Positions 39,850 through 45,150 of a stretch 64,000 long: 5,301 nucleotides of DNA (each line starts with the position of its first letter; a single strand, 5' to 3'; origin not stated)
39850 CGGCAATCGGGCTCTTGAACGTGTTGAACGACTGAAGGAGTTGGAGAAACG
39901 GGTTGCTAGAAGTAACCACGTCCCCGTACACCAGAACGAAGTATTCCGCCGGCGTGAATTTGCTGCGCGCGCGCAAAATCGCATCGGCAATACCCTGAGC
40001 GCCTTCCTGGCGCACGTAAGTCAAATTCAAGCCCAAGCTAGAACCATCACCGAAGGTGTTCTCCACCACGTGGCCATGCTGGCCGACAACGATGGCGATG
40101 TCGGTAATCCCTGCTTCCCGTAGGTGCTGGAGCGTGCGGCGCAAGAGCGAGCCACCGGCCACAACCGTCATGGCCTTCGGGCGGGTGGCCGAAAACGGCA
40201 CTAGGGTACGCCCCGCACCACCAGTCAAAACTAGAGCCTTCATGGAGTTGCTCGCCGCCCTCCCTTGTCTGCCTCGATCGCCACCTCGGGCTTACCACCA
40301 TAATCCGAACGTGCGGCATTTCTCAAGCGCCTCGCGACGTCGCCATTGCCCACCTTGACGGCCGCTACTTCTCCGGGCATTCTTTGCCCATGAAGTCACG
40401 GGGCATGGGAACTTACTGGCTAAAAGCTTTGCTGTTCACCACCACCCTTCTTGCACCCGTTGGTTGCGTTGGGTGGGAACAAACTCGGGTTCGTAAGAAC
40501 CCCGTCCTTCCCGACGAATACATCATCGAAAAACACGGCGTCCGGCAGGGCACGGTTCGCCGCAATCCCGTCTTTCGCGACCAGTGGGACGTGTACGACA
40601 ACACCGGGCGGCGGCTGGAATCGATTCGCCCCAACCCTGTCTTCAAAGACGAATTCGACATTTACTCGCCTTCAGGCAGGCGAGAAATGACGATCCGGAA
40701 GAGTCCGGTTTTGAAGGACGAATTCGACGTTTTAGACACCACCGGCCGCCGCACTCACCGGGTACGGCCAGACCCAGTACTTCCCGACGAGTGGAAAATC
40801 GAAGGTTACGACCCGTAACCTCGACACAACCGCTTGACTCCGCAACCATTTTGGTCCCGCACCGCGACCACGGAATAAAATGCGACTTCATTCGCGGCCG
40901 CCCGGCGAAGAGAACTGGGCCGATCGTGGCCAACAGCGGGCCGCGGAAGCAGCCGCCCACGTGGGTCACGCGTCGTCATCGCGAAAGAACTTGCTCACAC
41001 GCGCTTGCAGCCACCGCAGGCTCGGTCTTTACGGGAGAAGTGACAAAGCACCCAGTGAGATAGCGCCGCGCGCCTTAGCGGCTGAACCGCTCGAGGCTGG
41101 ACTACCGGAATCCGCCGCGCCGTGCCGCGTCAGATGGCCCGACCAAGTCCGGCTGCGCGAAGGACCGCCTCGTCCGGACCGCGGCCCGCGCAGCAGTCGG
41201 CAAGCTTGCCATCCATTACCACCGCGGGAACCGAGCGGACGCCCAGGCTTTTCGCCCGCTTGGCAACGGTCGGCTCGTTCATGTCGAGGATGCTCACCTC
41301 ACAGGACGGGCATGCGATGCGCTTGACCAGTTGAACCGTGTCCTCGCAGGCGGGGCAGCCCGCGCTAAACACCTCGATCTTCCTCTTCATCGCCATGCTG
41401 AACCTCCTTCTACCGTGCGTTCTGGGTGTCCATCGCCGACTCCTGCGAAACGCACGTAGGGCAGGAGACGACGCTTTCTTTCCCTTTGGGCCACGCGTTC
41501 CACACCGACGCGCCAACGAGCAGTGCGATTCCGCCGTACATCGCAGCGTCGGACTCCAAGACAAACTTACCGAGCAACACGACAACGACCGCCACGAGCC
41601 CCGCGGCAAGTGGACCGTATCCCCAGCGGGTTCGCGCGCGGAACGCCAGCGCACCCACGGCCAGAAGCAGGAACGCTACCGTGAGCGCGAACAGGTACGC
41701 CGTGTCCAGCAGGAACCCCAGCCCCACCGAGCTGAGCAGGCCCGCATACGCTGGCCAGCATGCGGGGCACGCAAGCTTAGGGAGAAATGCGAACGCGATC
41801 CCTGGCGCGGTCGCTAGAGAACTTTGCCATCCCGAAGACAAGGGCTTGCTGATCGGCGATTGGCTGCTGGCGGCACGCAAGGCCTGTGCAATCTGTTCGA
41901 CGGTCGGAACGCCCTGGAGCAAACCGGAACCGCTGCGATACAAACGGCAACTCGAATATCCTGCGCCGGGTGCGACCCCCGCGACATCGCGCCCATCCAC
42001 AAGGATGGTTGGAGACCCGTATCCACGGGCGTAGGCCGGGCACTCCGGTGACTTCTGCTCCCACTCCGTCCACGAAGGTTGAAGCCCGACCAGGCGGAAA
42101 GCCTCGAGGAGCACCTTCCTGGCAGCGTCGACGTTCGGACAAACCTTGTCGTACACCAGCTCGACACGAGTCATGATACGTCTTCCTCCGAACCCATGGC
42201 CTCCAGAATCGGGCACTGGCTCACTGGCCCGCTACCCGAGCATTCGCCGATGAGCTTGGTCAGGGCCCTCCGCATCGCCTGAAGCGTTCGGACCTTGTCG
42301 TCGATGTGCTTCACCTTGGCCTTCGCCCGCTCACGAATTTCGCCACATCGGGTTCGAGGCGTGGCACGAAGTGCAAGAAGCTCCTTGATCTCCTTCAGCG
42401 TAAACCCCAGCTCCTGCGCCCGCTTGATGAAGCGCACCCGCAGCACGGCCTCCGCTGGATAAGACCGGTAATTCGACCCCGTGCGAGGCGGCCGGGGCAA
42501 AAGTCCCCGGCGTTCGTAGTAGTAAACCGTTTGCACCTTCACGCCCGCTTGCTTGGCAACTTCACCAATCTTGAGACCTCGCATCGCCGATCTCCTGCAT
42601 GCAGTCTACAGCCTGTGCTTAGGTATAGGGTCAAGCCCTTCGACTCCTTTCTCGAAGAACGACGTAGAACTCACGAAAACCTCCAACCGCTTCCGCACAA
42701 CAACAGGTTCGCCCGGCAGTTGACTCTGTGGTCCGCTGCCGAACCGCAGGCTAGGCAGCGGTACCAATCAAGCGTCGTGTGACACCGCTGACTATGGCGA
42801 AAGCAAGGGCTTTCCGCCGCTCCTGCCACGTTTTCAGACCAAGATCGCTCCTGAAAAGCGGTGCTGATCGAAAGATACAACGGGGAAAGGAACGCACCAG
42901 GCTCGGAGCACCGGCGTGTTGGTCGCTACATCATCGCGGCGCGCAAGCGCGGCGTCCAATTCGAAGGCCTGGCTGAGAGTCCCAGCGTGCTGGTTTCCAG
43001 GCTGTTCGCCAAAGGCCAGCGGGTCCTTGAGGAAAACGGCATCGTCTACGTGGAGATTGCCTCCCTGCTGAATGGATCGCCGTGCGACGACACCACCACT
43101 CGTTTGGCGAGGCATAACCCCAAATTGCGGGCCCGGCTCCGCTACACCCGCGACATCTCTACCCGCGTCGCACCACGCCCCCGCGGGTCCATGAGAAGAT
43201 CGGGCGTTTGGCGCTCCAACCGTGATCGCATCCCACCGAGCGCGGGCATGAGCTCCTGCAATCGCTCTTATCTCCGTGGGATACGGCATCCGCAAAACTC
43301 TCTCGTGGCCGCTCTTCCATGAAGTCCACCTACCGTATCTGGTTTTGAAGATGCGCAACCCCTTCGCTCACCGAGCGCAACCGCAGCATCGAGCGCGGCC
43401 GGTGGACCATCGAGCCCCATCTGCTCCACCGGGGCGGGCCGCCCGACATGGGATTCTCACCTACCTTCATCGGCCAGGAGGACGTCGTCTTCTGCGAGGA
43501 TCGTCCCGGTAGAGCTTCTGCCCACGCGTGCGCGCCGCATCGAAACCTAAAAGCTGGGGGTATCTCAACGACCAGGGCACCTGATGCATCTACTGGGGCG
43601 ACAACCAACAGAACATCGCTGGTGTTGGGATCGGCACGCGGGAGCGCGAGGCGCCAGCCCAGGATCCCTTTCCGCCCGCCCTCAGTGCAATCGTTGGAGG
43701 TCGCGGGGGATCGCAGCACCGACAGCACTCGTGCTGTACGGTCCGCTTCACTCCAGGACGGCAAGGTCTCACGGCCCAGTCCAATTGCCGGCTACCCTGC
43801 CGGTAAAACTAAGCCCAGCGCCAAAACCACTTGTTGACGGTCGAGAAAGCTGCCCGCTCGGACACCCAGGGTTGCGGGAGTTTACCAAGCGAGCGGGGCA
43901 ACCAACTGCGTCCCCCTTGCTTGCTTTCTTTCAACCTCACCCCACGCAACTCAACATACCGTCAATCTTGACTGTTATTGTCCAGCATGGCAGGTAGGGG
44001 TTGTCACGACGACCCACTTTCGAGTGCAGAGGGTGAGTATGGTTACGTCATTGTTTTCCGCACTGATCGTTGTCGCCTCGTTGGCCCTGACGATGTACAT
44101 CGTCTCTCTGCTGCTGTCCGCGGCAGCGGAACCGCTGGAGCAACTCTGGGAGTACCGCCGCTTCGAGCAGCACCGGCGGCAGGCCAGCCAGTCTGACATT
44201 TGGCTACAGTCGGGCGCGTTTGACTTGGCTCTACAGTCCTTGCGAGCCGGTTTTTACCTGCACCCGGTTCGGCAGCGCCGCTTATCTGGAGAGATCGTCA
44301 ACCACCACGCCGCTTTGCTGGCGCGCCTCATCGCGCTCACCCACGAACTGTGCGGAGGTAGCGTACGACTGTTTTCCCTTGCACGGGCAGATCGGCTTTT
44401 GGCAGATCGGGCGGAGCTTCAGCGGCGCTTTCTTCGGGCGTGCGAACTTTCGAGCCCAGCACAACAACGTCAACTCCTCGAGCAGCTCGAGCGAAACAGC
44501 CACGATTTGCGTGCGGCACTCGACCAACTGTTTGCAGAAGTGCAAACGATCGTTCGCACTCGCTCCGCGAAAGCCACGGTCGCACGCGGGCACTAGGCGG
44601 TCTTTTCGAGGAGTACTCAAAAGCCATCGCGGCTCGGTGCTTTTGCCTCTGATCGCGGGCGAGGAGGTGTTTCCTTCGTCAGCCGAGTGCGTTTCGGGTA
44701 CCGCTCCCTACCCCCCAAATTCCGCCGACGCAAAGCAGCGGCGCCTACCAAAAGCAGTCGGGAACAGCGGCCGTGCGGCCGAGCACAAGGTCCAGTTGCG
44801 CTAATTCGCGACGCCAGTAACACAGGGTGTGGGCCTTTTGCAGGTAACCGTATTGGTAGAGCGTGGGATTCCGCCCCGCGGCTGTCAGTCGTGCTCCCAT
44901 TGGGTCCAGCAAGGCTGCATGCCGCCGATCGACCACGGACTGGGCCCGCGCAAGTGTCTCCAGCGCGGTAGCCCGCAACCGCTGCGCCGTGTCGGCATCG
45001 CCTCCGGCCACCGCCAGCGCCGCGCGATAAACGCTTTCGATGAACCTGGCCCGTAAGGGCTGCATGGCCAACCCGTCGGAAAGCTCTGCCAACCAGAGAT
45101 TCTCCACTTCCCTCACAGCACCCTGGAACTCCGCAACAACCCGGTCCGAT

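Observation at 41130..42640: MerR-like metal-sensor operon with CxxC/CC redox proteins but no mercuric reductase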

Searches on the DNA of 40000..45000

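Call 69: search_rna_families(source=window, start=40000, end=45000, threshold=evalue, max_evalue=0.1)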
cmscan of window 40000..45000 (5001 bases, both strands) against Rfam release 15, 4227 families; matches with E-value up to 0.1: 0.
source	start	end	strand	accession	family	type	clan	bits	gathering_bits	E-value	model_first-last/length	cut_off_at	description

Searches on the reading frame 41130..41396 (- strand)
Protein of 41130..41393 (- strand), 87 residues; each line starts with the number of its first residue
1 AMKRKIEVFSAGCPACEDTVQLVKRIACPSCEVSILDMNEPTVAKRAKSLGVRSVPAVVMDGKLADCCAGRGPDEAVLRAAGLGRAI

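Call 3: search_protein_families(library=pfam, proteins=[window:41130-41393:-], max_evalue=0.1)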
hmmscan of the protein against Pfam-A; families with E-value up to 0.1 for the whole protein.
window:41130-41393:- (87 aa): 8 families
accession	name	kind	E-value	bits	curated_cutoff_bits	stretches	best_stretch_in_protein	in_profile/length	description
PF13192.12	Thioredoxin_3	-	1.1e-09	38.6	24.8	1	5-76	2-69/76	Thioredoxin domain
PF00462.30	Glutaredoxin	-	1.5e-05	25.5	22.9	1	11-64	7-59/60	Glutaredoxin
PF24441.1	DUF7560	-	0.0098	16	27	0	7-20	24-37/44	Family of unknown function (DUF7560)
PF08772.16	Zn_ribbon_NOB1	-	0.018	15.6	24.9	1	5-44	3-42/72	Nin one binding (NOB1) Zn-ribbon like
PF13462.12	Thioredoxin_4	-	0.028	15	23.2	0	44-65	129-150/165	Thioredoxin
PF22747.2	Zn_ribbon_DUF2089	-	0.04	14.5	27.6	1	13-35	1-22/32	DUF2089 zinc ribbon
PF25214.1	HVO_B0008_N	-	0.062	13.6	27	0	11-21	2-12/38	HVO_B0008 N-terminal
PF25207.1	DUF7837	-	0.072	13.6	27.8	0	11-21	35-45/47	Domain of unknown function (DUF7837)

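Call 4: search_protein_families(library=ncbifam, proteins=[window:41130-41393:-], max_evalue=0.1)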
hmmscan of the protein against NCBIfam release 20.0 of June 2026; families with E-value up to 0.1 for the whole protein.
window:41130-41393:- (87 aa): 9 families
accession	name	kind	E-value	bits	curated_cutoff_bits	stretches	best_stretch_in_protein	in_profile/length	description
TIGR00412.2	redox_disulf_2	subfamily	3.7e-06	27.2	62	1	5-75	1-67/75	MTH895/ArsE family thioredoxin-like protein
TIGR02187.2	PDO_seleno_TRX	equivalog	6.7e-05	22.3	185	1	8-63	23-190/209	protein disulfide oxidoreductase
TIGR00411.1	redox_disulf_1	equivalog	0.00011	22.2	92.75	1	5-65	2-64/82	MJ0307 family thioredoxin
TIGR03143.1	AhpF_homolog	hypoth_equivalog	0.0025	16.4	687.65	1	6-63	480-538/555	putative alkyl hydroperoxide reductase F subunit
TIGR02190.1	GlrX-dom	hypoth_equivalog_domain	0.004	17.1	99.3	1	4-64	8-67/79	glutaredoxin-family domain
TIGR03140.1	AhpF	equivalog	0.015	13.9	502.9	1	9-65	125-181/515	alkyl hydroperoxide reductase subunit F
NF001607.0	PRK00398.1-4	equivalog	0.028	14.1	89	1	21-49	24-52/53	DNA-directed RNA polymerase subunit P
TIGR02196.1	GlrX_YruB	hypoth_equivalog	0.061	13.8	88.55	1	6-63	2-59/74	glutaredoxin-like protein, YruB-family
TIGR03757.1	conj_TIGR03757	hypoth_equivalog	0.089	13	73.2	0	46-63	76-93/113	TIGR03757 family integrating conjugative element protein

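Call 18: find_homologous_proteins(query=window:41130-41393:-)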
Query window:41130-41393:- (87 aa): 5758 proteins with E <= 0.001 among 5760 candidates; the best 120 are listed.
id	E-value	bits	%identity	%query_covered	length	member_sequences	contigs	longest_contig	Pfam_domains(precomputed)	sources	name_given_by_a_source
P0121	6.1e-49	181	100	100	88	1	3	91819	PF00462.31,PF13192.13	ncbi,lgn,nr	ncbi:hypothetical protein HRbin30_00041 [bacterium HR30]|nr:hypothetical protein HRbin30_00041 [bact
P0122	2.4e-42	160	88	97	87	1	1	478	PF00462.31,PF13192.13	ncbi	-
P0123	2.6e-42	160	89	100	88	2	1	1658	PF00462.31,PF13192.13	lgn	-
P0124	2.8e-42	160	87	100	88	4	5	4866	PF00462.31,PF13192.13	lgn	-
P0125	3.0e-42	160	84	100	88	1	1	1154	PF00462.31,PF13192.13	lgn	-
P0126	6.6e-42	159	85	99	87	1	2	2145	PF00462.31,PF13192.13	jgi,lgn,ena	-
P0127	7.7e-42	158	82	100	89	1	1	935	PF13192.13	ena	-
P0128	8.1e-42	158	84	100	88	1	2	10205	PF00462.31,PF13192.13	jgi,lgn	jgi:glutaredoxin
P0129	9.6e-42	158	87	86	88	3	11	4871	PF00462.31,PF13192.13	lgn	-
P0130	1.1e-41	158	83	100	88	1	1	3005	PF13192.13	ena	-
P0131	1.5e-41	158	85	100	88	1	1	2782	PF13192.13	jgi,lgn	jgi:glutaredoxin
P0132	1.5e-41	158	85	98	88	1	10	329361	PF00462.31,PF13192.13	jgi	jgi:glutaredoxin 3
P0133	1.6e-41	157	80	100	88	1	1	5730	PF13192.13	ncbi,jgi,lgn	jgi:glutaredoxin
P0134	2.9e-41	157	85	99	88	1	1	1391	PF00462.31,PF13192.13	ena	-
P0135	3.7e-41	156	84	100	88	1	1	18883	PF00462.31,PF13192.13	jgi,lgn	-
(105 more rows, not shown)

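Call 29: search_solved_structures(query=window:41130-41393:-, max_evalue=1, show_alignments=2)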
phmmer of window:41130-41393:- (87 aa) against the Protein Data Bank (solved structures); distinct sequences matched with E-value up to 1: 16.
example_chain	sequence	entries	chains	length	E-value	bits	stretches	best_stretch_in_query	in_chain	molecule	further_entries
2k8s_A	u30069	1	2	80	7.3e-06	29.4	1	7-75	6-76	Thioredoxin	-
6il7_A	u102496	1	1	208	0.00084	22.8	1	3-63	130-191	Thioredoxin reductase/glutathione-related protein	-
5h29_A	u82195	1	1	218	0.0014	22.1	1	3-63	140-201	Thioredoxin reductase/glutathione-related protein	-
4mjc_A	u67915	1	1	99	0.0025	21.3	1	2-67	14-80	Probable glutaredoxin ssr2061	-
4mja_A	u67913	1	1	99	0.0026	21.3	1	2-67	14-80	Probable glutaredoxin ssr2061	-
3qmx_A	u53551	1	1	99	0.0026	21.3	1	2-67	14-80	Glutaredoxin A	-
4mjb_A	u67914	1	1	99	0.0028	21.2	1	2-66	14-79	Probable glutaredoxin ssr2061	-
1fo5_A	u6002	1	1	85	0.0078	19.7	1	3-65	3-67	THIOREDOXIN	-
4mje_A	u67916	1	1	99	0.025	18.1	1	2-67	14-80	Probable glutaredoxin ssr2061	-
6ckp_A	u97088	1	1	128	0.11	16.1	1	7-75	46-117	Thioredoxin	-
2hls_A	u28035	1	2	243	0.12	16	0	9-25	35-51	protein disulfide oxidoreductase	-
2l6c_A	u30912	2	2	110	0.13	15.8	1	12-70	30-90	Thioredoxin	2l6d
2yj7_A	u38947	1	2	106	0.23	15.1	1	7-77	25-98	LPBCA THIOREDOXIN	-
4ulx_A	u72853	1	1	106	0.45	14.1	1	7-77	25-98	LPBCA-L89K THIOREDOXIN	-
9h1o_C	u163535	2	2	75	0.68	13.6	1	12-48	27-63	Rho guanine nucleotide exchange factor 2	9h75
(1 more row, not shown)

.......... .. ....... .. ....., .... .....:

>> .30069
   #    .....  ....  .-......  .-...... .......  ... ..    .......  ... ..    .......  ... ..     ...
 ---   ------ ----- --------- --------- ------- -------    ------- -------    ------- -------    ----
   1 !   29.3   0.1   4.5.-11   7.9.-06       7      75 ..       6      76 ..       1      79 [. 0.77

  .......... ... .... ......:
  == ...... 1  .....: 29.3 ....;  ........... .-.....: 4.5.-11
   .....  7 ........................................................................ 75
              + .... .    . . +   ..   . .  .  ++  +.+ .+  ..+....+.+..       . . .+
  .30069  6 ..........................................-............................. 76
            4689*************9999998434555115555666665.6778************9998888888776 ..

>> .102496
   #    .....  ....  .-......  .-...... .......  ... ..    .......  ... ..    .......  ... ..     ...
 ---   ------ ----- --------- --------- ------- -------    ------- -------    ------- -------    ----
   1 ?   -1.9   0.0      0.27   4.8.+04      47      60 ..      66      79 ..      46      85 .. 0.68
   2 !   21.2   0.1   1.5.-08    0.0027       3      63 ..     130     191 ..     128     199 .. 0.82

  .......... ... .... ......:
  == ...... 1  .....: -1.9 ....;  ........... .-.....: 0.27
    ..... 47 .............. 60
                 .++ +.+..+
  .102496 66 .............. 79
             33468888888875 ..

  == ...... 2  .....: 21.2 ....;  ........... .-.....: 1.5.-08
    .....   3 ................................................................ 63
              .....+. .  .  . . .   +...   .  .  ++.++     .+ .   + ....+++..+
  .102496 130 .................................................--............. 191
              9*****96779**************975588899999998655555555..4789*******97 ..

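Call 32: predict_structure(alignment_id=A2)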
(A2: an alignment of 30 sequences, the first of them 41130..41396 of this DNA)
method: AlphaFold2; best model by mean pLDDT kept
length: 88 residues; sequences in the alignment: 30
mean_pLDDT: 79.2   pTM: 0.67
mean pLDDT of the five models: 79.2, 78.8, 76.4, 73.3, 70.7
residues with pLDDT >= 90: 1; 70-90: 75; 50-70: 10; < 50: 2
segments of 3 or more residues with pLDDT < 50: none
pLDDT, mean of each block of 10 residues (from residue 1): 76 83 83 87 87 82 73 69 71
secondary structure, 60 per line:
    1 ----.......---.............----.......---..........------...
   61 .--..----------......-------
elements in order: E5-11 H15-27 E32-38 H42-51 E58-61 H76-81

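Call 40: fold_search(model_id=the predicted structure, library=pdb)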
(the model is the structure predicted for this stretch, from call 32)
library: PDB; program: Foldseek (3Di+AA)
matches with E <= 10: 959; with E <= 0.001: 1
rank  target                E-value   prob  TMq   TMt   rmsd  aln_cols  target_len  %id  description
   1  6kil                  9.2e-04  1.00  0.60  0.49   3.2        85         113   24  N21Q mutant thioredoxin from Halobacterium salinarum NRC-1 (released 2020-01-15)
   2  5hr3_A                1.3e-03  1.00  0.60  0.51   4.0        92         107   17  Crystal structure of thioredoxin N106A mutant (released 2017-02-22)
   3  4knd_B                1.4e-03  1.00  0.57  0.49   2.4        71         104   20  Thioredoxin from Anaeromyxobacter dehalogenans. (released 2013-05-22)
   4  6ckp                  1.4e-03  1.00  0.56  0.44   3.9        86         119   23  Crystal structure of a thioredoxin domain 2 from Brucella melitensis at 1.15 Angstrom resolution (released 2018-04-04)
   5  1v98_A                1.6e-03  1.00  0.57  0.56   3.6        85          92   20  Crystal Structure Analysis of Thioredoxin from Thermus thermophilus (released 2005-02-01)
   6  2ynx_A                1.7e-03  1.00  0.63  0.55   3.6        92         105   20  Crystal Structure of Ancestral Thioredoxin Relative to Last Archaea Common Ancestor (LACA) from the Precambrian Period (released 2013-08-21)
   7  2k8s_MODEL_1_A        2.0e-03  1.00  0.58  0.63   2.2        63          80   35  Solution NMR structure of dimeric thioredoxin-like protein NE0084 from Nitrosomonas europea: Northeast Structu (released 2008-12-02)
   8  6h1y_A                2.0e-03  1.00  0.62  0.53   3.3        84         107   18  CRYSTAL STRUCTURE OF A CHIMERIC VARIANT OF THIOREDOXIN FROM ESCHERICHIA COLI (released 2019-02-06)
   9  3hhv                  2.0e-03  1.00  0.64  0.56   3.2        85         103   22  The crystal structure of the Thioredoxin A2 from Sulfolobus solfataricus (released 2009-10-27)
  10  1zzy_A                2.2e-03  1.00  0.62  0.53   3.1        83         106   19  Crystal Structure of Thioredoxin Mutant L7V (released 2005-07-19)
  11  2fch_C                2.2e-03  1.00  0.63  0.54   3.8        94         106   19  Crystal Structure of Thioredoxin Mutant G74S (released 2005-12-27)
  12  2h73_A                2.2e-03  1.00  0.61  0.52   3.3        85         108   19  Crystal Structure of Thioredoxin Mutant D43E in Hexagonal (p61) Space Group (released 2007-05-15)
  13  1zcp_A                2.2e-03  1.00  0.60  0.52   3.9        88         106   15  Crystal Structure of a catalytic site mutant E. coli TrxA (CACA) (released 2005-08-09)
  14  2h6y_A                2.2e-03  1.00  0.60  0.51   3.3        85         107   16  Crystal Structure of Thioredoxin Mutant E48D in Hexagonal (p61) Space Group (released 2007-05-15)
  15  2h72_B                2.5e-03  1.00  0.63  0.53   3.8        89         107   18  Crystal Structure of Thioredoxin mutant E85D in Hexagonal (p61) Space Group (released 2007-05-15)
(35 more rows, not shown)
